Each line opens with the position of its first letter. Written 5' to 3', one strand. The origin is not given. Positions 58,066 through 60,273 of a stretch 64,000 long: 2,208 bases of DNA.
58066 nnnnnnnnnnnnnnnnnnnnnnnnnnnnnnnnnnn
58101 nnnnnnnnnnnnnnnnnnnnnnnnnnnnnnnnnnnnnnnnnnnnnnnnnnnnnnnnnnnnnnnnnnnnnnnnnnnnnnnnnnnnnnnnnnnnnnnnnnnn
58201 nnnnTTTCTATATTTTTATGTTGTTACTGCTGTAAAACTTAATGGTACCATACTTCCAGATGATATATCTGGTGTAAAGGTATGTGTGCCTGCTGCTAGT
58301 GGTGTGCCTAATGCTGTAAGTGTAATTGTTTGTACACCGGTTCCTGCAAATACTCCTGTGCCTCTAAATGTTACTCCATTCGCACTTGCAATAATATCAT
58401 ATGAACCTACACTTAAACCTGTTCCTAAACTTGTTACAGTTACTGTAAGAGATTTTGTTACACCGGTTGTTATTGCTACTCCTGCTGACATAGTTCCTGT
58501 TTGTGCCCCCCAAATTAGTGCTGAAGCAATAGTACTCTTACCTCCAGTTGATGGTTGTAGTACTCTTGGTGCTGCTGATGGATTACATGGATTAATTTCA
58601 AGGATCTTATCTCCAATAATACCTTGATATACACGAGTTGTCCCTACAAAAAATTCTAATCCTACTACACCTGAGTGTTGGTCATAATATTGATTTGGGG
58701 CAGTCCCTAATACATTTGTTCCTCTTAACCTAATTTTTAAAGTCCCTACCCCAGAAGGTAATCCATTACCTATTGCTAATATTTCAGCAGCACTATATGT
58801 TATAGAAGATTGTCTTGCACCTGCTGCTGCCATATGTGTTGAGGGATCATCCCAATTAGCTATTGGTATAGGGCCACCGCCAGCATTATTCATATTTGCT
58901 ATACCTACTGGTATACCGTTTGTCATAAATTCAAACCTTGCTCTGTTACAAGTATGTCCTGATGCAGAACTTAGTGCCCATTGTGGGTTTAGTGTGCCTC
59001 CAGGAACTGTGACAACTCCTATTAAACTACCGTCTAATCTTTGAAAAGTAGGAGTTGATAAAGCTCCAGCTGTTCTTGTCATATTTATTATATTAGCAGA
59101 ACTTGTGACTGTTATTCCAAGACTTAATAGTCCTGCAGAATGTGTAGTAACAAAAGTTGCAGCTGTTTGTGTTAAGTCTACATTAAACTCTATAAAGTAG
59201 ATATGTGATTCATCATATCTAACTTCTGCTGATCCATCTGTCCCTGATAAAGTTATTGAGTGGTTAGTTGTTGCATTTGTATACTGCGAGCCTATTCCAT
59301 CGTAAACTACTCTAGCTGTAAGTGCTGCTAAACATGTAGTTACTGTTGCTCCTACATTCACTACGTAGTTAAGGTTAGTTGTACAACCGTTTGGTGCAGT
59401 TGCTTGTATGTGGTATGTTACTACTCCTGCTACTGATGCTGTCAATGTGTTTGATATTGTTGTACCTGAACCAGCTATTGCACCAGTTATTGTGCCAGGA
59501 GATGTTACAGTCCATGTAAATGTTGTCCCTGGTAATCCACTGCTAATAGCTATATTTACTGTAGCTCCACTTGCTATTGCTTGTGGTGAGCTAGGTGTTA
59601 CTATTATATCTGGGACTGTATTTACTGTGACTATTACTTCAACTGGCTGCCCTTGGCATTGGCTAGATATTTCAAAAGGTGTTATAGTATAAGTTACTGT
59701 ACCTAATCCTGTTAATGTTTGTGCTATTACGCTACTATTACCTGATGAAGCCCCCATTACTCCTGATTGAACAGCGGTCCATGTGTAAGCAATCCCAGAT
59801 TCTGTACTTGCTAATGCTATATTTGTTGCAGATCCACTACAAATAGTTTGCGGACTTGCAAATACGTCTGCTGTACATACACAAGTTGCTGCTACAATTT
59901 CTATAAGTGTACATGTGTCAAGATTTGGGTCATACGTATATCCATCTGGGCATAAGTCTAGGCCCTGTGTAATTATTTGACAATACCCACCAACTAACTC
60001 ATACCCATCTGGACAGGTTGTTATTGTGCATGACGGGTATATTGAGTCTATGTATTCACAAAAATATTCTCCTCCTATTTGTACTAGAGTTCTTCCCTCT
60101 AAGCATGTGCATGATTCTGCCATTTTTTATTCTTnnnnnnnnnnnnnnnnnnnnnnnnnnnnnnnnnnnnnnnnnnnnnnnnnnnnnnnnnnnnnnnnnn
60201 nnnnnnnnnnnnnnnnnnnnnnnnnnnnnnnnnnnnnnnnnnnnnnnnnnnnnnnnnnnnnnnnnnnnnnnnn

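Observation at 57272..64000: Three consecutive fiber/adhesin genes share an N-proximal CP[DE]GY[ET][LY] Cys-rich module; the largest is modular, with 4 cadherin-like repeats and a DUF1566-like end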

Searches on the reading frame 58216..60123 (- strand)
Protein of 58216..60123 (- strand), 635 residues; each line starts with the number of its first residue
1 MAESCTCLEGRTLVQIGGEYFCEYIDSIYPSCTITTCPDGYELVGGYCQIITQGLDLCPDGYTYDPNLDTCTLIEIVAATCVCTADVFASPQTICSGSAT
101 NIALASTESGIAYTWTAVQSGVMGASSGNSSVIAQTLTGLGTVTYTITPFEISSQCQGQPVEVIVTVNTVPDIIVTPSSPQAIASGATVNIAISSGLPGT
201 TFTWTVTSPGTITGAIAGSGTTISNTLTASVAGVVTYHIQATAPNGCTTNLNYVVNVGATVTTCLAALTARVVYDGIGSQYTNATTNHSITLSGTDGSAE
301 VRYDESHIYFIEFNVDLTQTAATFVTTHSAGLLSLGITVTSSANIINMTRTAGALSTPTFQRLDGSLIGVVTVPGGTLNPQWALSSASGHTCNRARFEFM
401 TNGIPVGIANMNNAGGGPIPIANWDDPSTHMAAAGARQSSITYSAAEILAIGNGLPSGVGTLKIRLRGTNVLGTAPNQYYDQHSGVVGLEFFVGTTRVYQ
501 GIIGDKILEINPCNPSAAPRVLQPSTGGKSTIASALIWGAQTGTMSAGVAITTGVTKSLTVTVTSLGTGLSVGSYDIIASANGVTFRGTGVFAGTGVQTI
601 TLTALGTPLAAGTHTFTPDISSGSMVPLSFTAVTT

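Call 5: search_protein_families(library=pfam, proteins=[window:58216-60123:-], max_evalue=0.1)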
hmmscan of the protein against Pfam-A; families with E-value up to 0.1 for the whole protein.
window:58216-60123:- (635 aa): 2 families
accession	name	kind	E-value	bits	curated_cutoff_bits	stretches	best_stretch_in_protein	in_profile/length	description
PF19406.5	PKD_5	-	4.3e-13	49.4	25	2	92-169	1-86/88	PKD-like domain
PF19081.6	Ig_7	-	0.00073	20.2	27.3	2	88-168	6-83/84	Ig-like domain CHU_C associated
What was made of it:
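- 58216..59868 (-): p2 body. Two PKD_5-type Ig-like domains span about residues 88-258. Further beta-sandwich domains of unknown specificity span residues 259-635. Pfam PKD_5 E=4.3e-13 (call 5).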

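Call 6: search_protein_families(library=phrogs, proteins=[window:58216-60123:-], max_evalue=0.01)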
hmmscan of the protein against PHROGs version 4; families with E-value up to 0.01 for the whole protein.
window:58216-60123:- (635 aa): 0 families

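Call 43: search_protein_families(library=ncbifam, proteins=[window:58216-60123:-], max_evalue=1)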
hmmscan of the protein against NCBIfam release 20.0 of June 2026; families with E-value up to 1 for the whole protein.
window:58216-60123:- (635 aa): 2 families
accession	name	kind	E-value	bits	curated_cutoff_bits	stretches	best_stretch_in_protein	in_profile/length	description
NF041321.1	Alpha-amyl_MalA_Halo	equivalog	0.041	12.2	875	1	177-250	4-73/666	alpha-amylase MalA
TIGR04226.1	RrgB_K2N_iso_D2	domain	0.51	11.2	30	1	226-321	12-108/123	isopeptide-forming domain-containing fimbrial protein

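Call 56: find_homologous_proteins(query=window:58219-60123:-, max_evalue=0.001)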
Query window:58219-60123:- (635 aa): 29 proteins with E <= 0.001 among 8000 candidates.
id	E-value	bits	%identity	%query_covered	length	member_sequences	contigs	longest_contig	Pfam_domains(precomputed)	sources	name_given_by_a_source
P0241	0.0e+0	1369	100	100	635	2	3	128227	PF19406.6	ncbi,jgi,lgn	jgi:hypothetical protein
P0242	1.8e-275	933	71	100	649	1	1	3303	PF19406.6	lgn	-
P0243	2.2e-168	580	50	99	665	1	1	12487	PF19406.6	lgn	-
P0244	9.1e-162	558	49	100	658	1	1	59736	PF19406.6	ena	-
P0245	9.7e-150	518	50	91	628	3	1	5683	PF19406.6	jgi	jgi:hypothetical protein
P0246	4.9e-124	433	42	97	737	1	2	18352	PF19406.6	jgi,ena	jgi:hypothetical protein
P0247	2.1e-119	418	72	43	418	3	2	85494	PF19406.6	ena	-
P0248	7.0e-119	416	42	97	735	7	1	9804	PF19406.6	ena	-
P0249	2.0e-116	408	72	43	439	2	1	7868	PF19406.6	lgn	-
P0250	8.6e-114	399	40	97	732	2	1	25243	PF19406.6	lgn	-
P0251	6.3e-103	363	76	38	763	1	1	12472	PF19406.6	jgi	jgi:hypothetical protein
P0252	3.9e-98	348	48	29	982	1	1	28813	PF19406.6,PF19081.7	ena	-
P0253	3.9e-97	344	63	42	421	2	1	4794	PF19406.6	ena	-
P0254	2.6e-96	342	41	80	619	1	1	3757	PF19406.6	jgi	jgi:hypothetical protein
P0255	3.2e-92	328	46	64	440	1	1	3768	-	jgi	-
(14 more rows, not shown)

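Call 58: find_encoding_contigs(protein=P0244, flank=10000, max_places=1)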
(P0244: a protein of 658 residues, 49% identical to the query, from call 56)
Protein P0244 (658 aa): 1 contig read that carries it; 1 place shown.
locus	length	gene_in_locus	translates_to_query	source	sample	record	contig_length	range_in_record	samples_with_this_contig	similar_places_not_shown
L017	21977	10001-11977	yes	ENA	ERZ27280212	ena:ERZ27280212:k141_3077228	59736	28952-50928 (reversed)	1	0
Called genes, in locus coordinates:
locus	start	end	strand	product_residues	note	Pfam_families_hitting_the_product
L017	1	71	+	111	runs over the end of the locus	-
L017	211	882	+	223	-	PF25702:CrAss_Ring_2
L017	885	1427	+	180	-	-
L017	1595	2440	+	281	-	PF24228:CrAss_Ring_1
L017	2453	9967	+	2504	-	-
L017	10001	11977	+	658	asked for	PF19406:PKD_5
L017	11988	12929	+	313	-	-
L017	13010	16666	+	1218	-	PF01832:Glucosaminidase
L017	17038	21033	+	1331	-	-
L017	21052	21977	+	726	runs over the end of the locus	-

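Call 78: predict_structure(alignment_id=A3)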
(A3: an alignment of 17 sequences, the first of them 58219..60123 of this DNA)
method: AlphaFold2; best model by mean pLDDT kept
length: 635 residues; sequences in the alignment: 17
mean_pLDDT: 75.8   pTM: 0.51
mean pLDDT of the five models: 75.8, 74.2, 74.2, 68.9, 66.1
residues with pLDDT >= 90: 189; 70-90: 252; 50-70: 108; < 50: 86
segments of 3 or more residues with pLDDT < 50: 32-37, 47-55, 275-285, 375-392, 414-436, 472-478
pLDDT, mean of each block of 10 residues (from residue 1): 63 72 77 50 51 53 71 75 82 93 90 94 93 93 95 81 94 92 86 94 95 93 91 91 94 88 80 50 54 70 64 59 80 79 77 57 68 48 41 64 77 43 31 48 81 76 75 46 56 78 78 82 86 87 89 86 90 90 89 94 90 87 67 88
secondary structure, 60 per line:
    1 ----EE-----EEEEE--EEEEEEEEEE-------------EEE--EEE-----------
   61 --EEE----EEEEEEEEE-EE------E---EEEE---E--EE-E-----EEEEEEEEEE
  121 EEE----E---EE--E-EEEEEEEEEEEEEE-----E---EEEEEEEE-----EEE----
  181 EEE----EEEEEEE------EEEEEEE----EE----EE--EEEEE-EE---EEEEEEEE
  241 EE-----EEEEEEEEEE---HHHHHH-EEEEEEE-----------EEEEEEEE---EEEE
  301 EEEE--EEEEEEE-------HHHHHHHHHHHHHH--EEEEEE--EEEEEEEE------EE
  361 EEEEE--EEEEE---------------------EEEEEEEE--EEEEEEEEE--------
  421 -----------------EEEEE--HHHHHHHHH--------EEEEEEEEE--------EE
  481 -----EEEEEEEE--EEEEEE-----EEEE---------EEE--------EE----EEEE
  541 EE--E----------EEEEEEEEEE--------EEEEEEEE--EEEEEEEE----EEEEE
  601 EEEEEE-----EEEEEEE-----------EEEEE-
elements in order: E12-16 E19-28 E42-44 E47-49 E63-65 E70-78 E92-95 E111-123 E138-151 E161-168 E174-176 E181-183 E188-194 E201-207 E222-226 E233-242 E248-257 H261-266 E268-274 E286-293 E297-304 E307-313 H321-334 E337-342 E345-352 E359-365 E368-372 E394-401 E404-412 E438-442 H445-453 E462-470 E486-493 E496-501 E507-510 E520-522 E537-542 E556-565 E574-581 E584-591 E596-606 E612-618 E630-634
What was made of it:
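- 58216..59868 (-): AF2 model with mean pLDDT 76 (call 78).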

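Call 81: fold_search(model_id=the predicted structure, library=pdb)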
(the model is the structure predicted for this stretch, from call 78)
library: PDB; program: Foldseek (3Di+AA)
matches with E <= 10: 1459; with E <= 0.001: 210
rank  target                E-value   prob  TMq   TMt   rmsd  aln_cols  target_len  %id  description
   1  9flw_A                1.3e-08  1.00  0.21  0.25  40.9       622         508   12  CryoEM structure of the fragment-6 (3571-4078) in the grappling hook protein A (GhpA) in the bacterium Aureispira sp.  (released 2024-10-16)
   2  3prx_A                1.2e-07  1.00  0.13  0.06  28.8       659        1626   10  Structure of Complement C5 in Complex with CVF and SSL7 (released 2011-01-19)
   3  8ayh_C                2.5e-07  1.00  0.14  0.14  28.3       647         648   10  Structure of Complement C5 in Complex with small molecule inhibitor and CVF (released 2022-12-21)
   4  7r5k_10               2.5e-07  0.99  0.14  0.05  46.9       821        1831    9  Human nuclear pore complex (constricted) (released 2022-06-22)
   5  3hs0_F                3.1e-07  1.00  0.14  0.14  30.1       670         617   10  Cobra Venom Factor (CVF) in complex with human factor B (released 2009-07-07)
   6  4aq1_C                3.8e-07  0.99  0.13  0.13  38.6       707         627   11  Structure of the SbsB S-layer protein of Geobacillus stearothermophilus PV72p2 in complex with nanobody KB6 (released 2012-06-13)
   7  7sqc_O0               6.1e-07  1.00  0.17  0.11  47.4       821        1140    9  Ciliary C1 central pair apparatus isolated from Chlamydomonas reinhardtii (released 2022-04-13)
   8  9sv8_B                6.4e-07  0.99  0.13  0.13  27.7       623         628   10  Herpes simplex virus 2 delta28-73 glycoprotein C ectodomain in complex with C3b (released 2025-12-10)
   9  9ijj_4H               6.4e-07  0.96  0.12  0.03  45.9       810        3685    9  In situ structure of the central apparatus in mouse sperm axoneme. (released 2025-06-04)
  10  9flv_A                6.8e-07  1.00  0.18  0.26  40.7       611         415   11  CryoEM structure of the fragment-5 (2393-2807) in the grappling hook protein A (GhpA) in the bacterium Aureispira sp.  (released 2024-10-16)
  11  7sqc_2A               7.5e-07  1.00  0.15  0.14  44.5       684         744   10  Ciliary C1 central pair apparatus isolated from Chlamydomonas reinhardtii (released 2022-04-13)
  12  9u5z_E                7.5e-07  0.99  0.14  0.07  29.4       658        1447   10  C3 convertases zymogen C4b2 in activation state (released 2026-01-14)
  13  9ijj_O                7.5e-07  0.99  0.14  0.09  59.1       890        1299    9  In situ structure of the central apparatus in mouse sperm axoneme. (released 2025-06-04)
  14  2jll                  8.2e-07  1.00  0.14  0.20  26.1       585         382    9  Crystal structure of NCAM2 IgIV-FN3II (released 2009-11-17)
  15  3hs0_A                8.7e-07  0.99  0.14  0.14  30.1       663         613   10  Cobra Venom Factor (CVF) in complex with human factor B (released 2009-07-07)
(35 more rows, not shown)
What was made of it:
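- p2 is a stand-alone protein of Ig-like domains with an N-terminal Cys module (calls 5, 78, 81).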
